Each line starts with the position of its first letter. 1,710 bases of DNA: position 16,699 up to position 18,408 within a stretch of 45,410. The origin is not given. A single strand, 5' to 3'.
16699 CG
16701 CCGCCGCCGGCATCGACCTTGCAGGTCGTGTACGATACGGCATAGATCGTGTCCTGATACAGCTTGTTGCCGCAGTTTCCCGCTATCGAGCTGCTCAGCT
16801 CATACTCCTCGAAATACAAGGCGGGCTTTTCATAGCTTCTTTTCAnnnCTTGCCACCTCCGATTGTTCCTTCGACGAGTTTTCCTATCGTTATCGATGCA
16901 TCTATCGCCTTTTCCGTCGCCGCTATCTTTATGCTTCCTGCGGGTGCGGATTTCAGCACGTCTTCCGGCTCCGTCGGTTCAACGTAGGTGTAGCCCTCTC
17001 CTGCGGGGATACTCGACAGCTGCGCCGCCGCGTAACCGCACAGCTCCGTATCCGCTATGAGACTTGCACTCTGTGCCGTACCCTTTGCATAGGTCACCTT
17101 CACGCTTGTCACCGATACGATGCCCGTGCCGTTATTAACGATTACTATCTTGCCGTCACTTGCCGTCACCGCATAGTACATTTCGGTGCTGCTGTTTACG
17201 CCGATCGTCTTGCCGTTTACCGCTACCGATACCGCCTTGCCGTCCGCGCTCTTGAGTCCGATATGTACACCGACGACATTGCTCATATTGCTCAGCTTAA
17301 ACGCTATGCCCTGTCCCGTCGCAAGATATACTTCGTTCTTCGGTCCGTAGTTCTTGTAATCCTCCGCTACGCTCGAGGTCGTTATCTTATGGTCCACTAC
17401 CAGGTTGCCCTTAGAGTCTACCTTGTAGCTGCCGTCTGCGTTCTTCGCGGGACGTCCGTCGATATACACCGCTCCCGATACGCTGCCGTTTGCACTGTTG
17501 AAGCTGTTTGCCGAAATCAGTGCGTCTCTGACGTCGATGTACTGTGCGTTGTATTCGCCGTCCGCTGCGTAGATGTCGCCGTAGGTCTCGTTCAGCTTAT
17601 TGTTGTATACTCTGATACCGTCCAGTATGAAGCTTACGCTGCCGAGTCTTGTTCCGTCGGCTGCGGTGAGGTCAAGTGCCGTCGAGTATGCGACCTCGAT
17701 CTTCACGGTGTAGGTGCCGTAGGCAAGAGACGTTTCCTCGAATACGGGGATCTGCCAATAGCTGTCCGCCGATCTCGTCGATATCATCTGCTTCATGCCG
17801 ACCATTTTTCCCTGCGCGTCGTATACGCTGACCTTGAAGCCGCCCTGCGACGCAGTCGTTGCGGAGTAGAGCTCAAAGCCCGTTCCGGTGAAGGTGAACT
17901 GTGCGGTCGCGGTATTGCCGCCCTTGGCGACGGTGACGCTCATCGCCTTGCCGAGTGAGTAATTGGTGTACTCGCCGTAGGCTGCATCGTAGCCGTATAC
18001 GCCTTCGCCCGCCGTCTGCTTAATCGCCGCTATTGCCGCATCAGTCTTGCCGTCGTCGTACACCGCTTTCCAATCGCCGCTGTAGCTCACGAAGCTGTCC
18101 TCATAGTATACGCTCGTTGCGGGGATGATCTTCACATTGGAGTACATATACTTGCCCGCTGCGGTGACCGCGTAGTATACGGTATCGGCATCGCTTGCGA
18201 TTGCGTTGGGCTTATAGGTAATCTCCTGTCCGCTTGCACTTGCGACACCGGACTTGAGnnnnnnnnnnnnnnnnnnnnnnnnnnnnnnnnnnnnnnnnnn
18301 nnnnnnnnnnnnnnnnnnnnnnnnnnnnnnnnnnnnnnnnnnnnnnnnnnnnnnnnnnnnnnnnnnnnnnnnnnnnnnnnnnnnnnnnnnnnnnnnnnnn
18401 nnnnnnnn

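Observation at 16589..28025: Duplicated two-gene module: giant secreted protein plus translationally coupled 85-aa four-Cys protein, with no recognisable anchor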

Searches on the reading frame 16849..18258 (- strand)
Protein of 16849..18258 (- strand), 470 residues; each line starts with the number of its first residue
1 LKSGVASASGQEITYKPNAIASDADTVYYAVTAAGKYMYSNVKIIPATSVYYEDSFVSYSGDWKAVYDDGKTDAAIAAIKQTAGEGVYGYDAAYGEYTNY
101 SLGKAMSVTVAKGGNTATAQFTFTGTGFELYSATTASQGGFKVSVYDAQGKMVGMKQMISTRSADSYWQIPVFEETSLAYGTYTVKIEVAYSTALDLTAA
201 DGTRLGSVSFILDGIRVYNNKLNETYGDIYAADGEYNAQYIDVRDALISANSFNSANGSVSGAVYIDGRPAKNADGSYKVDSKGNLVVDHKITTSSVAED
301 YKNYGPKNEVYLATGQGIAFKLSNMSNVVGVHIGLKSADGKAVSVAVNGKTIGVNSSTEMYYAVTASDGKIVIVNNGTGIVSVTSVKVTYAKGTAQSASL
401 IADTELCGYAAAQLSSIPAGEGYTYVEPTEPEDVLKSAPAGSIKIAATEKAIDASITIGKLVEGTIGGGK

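Call 24: find_homologous_proteins(query=window:16849-18258:-, max_evalue=0.001)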
Query window:16849-18258:- (470 aa): 47 proteins with E <= 0.001 among 8000 candidates.
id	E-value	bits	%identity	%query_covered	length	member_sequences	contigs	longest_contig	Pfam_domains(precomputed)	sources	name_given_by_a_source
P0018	2.7e-280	947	95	100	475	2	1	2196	-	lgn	-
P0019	1.4e-174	599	62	99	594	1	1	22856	-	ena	-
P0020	1.4e-67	247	50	64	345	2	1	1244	-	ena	-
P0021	1.1e-65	240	39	92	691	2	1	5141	-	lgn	-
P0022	2.5e-47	180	32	81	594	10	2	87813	-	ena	-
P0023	3.0e-40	157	34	83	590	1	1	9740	-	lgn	-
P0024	3.3e-38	150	35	81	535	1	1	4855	-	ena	-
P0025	3.1e-37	147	37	83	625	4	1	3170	-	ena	-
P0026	5.4e-36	143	35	85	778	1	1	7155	-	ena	-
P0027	2.9e-34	137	35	82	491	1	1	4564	-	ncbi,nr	ncbi:MAG: hypothetical protein IJX71_01645, partial [Oscillospiraceae bacterium]|nr:hypothetical pro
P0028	4.3e-33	133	34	83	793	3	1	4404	-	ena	-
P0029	4.6e-32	130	33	86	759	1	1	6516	-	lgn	-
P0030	6.0e-32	129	33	69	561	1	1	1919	-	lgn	-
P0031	6.8e-32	129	32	86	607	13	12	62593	-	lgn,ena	-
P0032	8.4e-32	129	33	86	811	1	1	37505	-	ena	-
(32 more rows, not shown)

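Call 26: find_encoding_contigs(protein=P0019, flank=6000, max_places=2)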
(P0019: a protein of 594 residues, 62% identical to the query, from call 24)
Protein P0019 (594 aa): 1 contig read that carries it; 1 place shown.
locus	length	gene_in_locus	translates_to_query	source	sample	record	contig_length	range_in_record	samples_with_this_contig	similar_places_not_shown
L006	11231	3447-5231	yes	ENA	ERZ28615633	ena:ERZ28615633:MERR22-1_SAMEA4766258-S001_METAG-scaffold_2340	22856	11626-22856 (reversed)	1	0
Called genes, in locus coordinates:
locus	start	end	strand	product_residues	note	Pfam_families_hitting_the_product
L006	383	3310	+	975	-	-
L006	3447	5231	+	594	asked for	-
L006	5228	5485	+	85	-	-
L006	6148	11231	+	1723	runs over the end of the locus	PF02368:Big_2 (weak), PF26182:Ig_NUP210_5th (faint), PF02368:Big_2, PF26918:Ig_Eae, PF09479:Flg_new, PF24547:DUF7601 (weak)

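Call 27: find_encoding_contigs(protein=P0022, flank=6000, max_places=2)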
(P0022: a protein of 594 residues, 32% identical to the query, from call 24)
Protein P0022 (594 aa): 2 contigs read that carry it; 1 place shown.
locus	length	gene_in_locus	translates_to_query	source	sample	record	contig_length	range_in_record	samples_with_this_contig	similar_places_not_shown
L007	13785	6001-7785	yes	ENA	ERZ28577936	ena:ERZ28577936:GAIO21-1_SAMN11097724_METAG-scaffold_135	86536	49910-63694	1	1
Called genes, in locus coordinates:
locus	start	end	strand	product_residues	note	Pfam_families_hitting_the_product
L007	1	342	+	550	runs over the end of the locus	PF08448:PAS_4 (faint), PF13188:PAS_8 (faint), PF13596:PAS_10 (faint), PF00512:HisKA, PF02518:HATPase_c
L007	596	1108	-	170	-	-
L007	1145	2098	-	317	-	-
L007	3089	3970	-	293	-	-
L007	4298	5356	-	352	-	-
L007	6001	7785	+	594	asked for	-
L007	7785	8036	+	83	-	-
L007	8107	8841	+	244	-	-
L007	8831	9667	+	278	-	PF27840:ScmC (weak)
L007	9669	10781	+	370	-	PF04055:Radical_SAM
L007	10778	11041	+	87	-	PF05402:PqqD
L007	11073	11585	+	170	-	PF02357:NusG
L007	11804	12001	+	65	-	-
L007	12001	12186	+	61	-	-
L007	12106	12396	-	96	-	PF06961:DUF1294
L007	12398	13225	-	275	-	PF01171:ATP_bind_3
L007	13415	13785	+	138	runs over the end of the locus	-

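Call 28: search_protein_families(library=pfam, proteins=[L007:7785-8036:+, L007:8107-8841:+, L007:8831-9667:+, L007:9669-10781:+, L007:10778-11041:+, L007:6001-7785:+, L007:4298-5356:-, L007:3089-3970:-], max_evalue=0.01)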
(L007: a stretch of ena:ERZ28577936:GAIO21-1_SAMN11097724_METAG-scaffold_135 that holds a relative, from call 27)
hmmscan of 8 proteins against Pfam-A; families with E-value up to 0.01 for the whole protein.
L007:7785-8036:+ (83 aa): 0 families

L007:8107-8841:+ (244 aa): 0 families

L007:8831-9667:+ (278 aa): 0 families

L007:9669-10781:+ (370 aa): 3 families
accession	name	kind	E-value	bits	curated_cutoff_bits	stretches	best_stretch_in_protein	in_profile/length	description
PF04055.27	Radical_SAM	-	4e-25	89.4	29.5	1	30-185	2-162/166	Radical SAM superfamily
PF13186.11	SPASM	-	0.00036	21.2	21.5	1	270-326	1-66/67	Iron-sulfur cluster-binding domain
PF13353.11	Fer4_12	-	0.0082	16.9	22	1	35-92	15-68/137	4Fe-4S single cluster domain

L007:10778-11041:+ (87 aa): 1 family
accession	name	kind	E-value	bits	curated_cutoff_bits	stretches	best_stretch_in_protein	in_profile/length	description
PF05402.18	PqqD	-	1.2e-17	64.4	23.4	1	17-86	3-67/67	Coenzyme PQQ synthesis protein D (PqqD)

L007:6001-7785:+ (594 aa): 1 family
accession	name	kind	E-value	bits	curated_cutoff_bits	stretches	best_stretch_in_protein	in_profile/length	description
PF15754.10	SPESP1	-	0.007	16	27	0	466-530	122-183/322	Sperm equatorial segment protein 1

L007:4298-5356:- (352 aa): 0 families

L007:3089-3970:- (293 aa): 1 family
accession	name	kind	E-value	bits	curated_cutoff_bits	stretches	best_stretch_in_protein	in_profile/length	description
PF00355.32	Rieske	-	0.0091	16.3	20.3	0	184-211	57-82/88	Rieske [2Fe-2S] domain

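Call 45: search_protein_families(library=ncbifam, proteins=[L007:8107-8841:+], max_evalue=0.01)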
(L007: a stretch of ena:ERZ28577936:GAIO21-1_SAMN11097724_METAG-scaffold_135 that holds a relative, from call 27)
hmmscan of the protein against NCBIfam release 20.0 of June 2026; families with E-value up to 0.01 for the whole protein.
L007:8107-8841:+ (244 aa): 1 family
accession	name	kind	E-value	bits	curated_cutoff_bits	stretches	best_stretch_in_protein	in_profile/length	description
NF052634.1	Riean_0653_fam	subfamily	0.0047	17.8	57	1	1-113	1-107/176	Riean_0653 family protein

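Call 59: predict_structure(alignment_id=A4)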
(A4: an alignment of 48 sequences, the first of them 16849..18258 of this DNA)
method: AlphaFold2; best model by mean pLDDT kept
length: 470 residues; sequences in the alignment: 48
mean_pLDDT: 78.2   pTM: 0.78
mean pLDDT of the five models: 78.2, 77.9, 77.2, 76.3, 75.3
residues with pLDDT >= 90: 168; 70-90: 194; 50-70: 42; < 50: 66
segments of 3 or more residues with pLDDT < 50: 254-257, 290-300, 302-305, 421-425, 432-470
pLDDT, mean of each block of 10 residues (from residue 1): 70 86 86 77 88 92 94 88 79 87 94 96 95 79 95 81 71 89 96 80 87 93 91 90 77 51 60 80 74 44 57 85 93 92 89 90 92 89 92 90 84 75 52 38 31 29 29
secondary structure, 60 per line:
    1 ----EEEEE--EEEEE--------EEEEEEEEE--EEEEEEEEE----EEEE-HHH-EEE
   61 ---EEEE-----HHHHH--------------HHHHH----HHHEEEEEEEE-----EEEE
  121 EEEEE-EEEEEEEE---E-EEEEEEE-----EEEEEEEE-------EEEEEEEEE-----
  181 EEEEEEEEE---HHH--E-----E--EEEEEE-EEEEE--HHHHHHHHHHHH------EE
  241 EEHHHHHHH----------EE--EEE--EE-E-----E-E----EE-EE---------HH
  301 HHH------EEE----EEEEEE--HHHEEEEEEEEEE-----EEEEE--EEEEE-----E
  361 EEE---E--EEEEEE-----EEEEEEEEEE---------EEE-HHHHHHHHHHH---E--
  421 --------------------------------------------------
elements in order: E5-9 E12-16 E25-33 E36-44 E49-52 E58-60 E64-67 H73-77 H92-96 E104-111 E117-125 E127-134 E140-146 E152-159 E167-175 E181-189 E207-212 E214-218 H221-232 E239-242 H243-249 E264-266 H299-303 E310-312 E317-322 E328-337 E343-347 E350-354 E360-363 E370-375 E381-390 E400-402 H404-414

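Call 63: fold_search(model_id=the predicted structure, library=pdb)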
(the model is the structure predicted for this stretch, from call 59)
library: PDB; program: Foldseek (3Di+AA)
matches with E <= 10: 1442; with E <= 0.001: 102
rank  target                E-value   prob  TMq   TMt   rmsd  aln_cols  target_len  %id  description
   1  3nqh                  2.3e-06  1.00  0.19  0.20   4.2       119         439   22  Crystal structure of a glycosyl hydrolase (BT_2959) from BACTEROIDES THETAIOTAOMICRON VPI-5482 at 2.11 A resolution (released 2010-07-28)
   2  6qfk_A                5.7e-06  0.99  0.19  0.08  17.8       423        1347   12  EngBF DARPin Fusion 4b G10 (released 2019-11-06)
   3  6sh9_B                6.0e-06  0.99  0.19  0.08  17.2       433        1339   11  EngBF DARPin Fusion 4b D12 (released 2019-11-06)
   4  5x7o_A                6.3e-06  1.00  0.19  0.08  19.5       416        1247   15  Crystal structure of Paenibacillus sp. 598K alpha-1,6-glucosyltransferase (released 2017-07-26)
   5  6f2p                  6.6e-06  1.00  0.22  0.11  16.2       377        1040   13  Structure of Paenibacillus xanthan lyase to 2.6 A resolution (released 2018-12-05)
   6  6v7l_B                1.1e-05  0.84  0.15  0.19  19.3       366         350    8  The structure of the P212121 crystal form of canavalin at 173 K (released 2020-02-19)
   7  8w7n                  1.5e-05  0.98  0.20  0.10  23.8       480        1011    7  Crystal structure of the in-cell Cry1Aa purified from Bacillus thuringiensis (released 2024-03-06)
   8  2dcj_B                2.2e-05  0.91  0.14  0.19  20.5       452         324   10  A two-domain structure of alkaliphilic XynJ from Bacillus sp. 41M-1 (released 2007-03-20)
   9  9fmt_E                2.3e-05  0.69  0.12  0.10  24.6       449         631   10  Cryo-EM structure of the BcsB hexameric crown from the E. coli cellulose secretion macrocomplex (released 2024-10-16)
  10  5a57                  3.0e-05  0.98  0.19  0.09  17.1       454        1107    8  The structure of GH101 from Streptococcus pneumoniae TIGR4 in complex with PUGT (released 2015-09-02)
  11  4w8j                  3.5e-05  0.93  0.15  0.08  18.0       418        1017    9  Structure of the full-length insecticidal protein Cry1Ac reveals intriguing details of toxin packaging into in vivo form (released 2014-09-17)
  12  6yg8_D                3.7e-05  0.66  0.13  0.11  25.7       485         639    9  Cryo-EM structure of a BcsB pentamer in the context of an assembled Bcs macrocomplex (released 2021-02-24)
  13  3s7e_B                4.3e-05  0.23  0.08  0.09  25.3       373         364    9  Crystal structure of Ara h 1 (released 2011-09-21)
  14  6v7j_C                4.5e-05  0.69  0.15  0.18  19.6       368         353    9  The C2221 crystal form of canavalin at 173 K (released 2020-02-19)
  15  7u1i_C                4.8e-05  0.38  0.11  0.13  21.1       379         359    8  Crystal structure of Pisum sativum vicilin (released 2022-03-16)
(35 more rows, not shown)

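Call 69: find_related_loci(query=A4, collection=metagenome_contigs, flank=5000)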
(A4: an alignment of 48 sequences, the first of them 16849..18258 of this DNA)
Query A4 (470 aa) in metagenome_contigs; peptide patterns used: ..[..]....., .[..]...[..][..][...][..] (x = any residue, [..] = any of these).
600 stretches matched a pattern (row limit reached: there are more); 480 encode a relative of the query (tblastn E <= 1e-3); the best 80 are kept; 80 distinct loci.
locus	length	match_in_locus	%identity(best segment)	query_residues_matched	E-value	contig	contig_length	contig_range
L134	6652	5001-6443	65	1-469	0e+0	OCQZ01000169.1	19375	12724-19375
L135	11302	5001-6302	39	1-451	3e-77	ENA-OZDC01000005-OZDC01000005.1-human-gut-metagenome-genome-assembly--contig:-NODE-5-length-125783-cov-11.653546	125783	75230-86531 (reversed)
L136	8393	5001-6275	38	1-431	6e-64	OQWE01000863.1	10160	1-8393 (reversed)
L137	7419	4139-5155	38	42-390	4e-61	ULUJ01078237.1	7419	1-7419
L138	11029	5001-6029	37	42-390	3e-60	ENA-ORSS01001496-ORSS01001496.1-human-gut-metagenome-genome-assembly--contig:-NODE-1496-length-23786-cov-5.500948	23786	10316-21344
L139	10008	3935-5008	37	42-404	5e-59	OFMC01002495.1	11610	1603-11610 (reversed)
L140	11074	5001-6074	37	42-404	4e-59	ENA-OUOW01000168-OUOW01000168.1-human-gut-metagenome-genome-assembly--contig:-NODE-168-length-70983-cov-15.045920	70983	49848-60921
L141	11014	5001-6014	37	42-390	1e-58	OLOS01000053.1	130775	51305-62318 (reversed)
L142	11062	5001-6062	37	42-404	3e-57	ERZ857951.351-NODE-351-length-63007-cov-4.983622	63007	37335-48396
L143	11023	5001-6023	36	42-390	2e-57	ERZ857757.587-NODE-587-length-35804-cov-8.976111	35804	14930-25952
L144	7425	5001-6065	36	42-404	6e-57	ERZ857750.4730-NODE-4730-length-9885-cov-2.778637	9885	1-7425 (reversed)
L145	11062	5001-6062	37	42-404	3e-57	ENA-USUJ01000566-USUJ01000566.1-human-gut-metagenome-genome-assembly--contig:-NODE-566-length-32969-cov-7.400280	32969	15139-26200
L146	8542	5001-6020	37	42-390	3e-57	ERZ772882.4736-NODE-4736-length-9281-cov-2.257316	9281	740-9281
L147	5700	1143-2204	37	42-404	5e-57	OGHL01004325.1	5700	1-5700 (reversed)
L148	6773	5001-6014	37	42-390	1e-56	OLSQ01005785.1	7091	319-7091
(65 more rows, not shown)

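Call 81: search_protein_families(library=pfam, alignment_id=A4, max_evalue=0.1)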
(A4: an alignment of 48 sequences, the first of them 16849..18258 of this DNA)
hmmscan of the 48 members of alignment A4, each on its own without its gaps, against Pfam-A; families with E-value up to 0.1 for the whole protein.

A. member 1, window:16849-18258:- (470 aa): 1 family
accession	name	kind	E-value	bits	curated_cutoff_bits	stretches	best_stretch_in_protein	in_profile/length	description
PF18962.6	Por_Secre_tail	-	0.07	13.9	27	0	137-189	18-64/75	Secretion system C-terminal sorting domain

B. families by the number of members that match (of 48 scanned): 39 families (the first 25 are shown)
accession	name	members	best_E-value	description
PF17996.7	CE2_N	5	0.0012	Carbohydrate esterase 2 N-terminal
PF15754.10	SPESP1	3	0.007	Sperm equatorial segment protein 1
PF07495.19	Y_Y_Y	3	0.0096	Y_Y_Y domain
PF00395.25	SLH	2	1.4e-26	S-layer homology domain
PF21910.2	GH85_C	2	2.3e-10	GH85 endohexosaminidases, C-terminal domain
PF00041.27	fn3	2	3e-09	Fibronectin type III domain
PF02343.21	TRA-1_regulated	2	0.0022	TRA-1 regulated protein R03H10.4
PF00932.25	LTD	2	0.075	Lamin Tail Domain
PF00092.34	VWA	1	1e-11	von Willebrand factor type A domain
PF13519.12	VWA_2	1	1.2e-09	von Willebrand factor type A domain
PF00630.25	Filamin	1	0.00019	Filamin/ABP280 repeat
PF14016.12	DUF4232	1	0.00026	Domain of unknown function (DUF4232)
PF24830.1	DUF7714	1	0.00096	Family of unknown function (DUF7714)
PF17963.7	Big_9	1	0.0011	Bacterial Ig domain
PF07902.16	Gp58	1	0.002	gp58-like protein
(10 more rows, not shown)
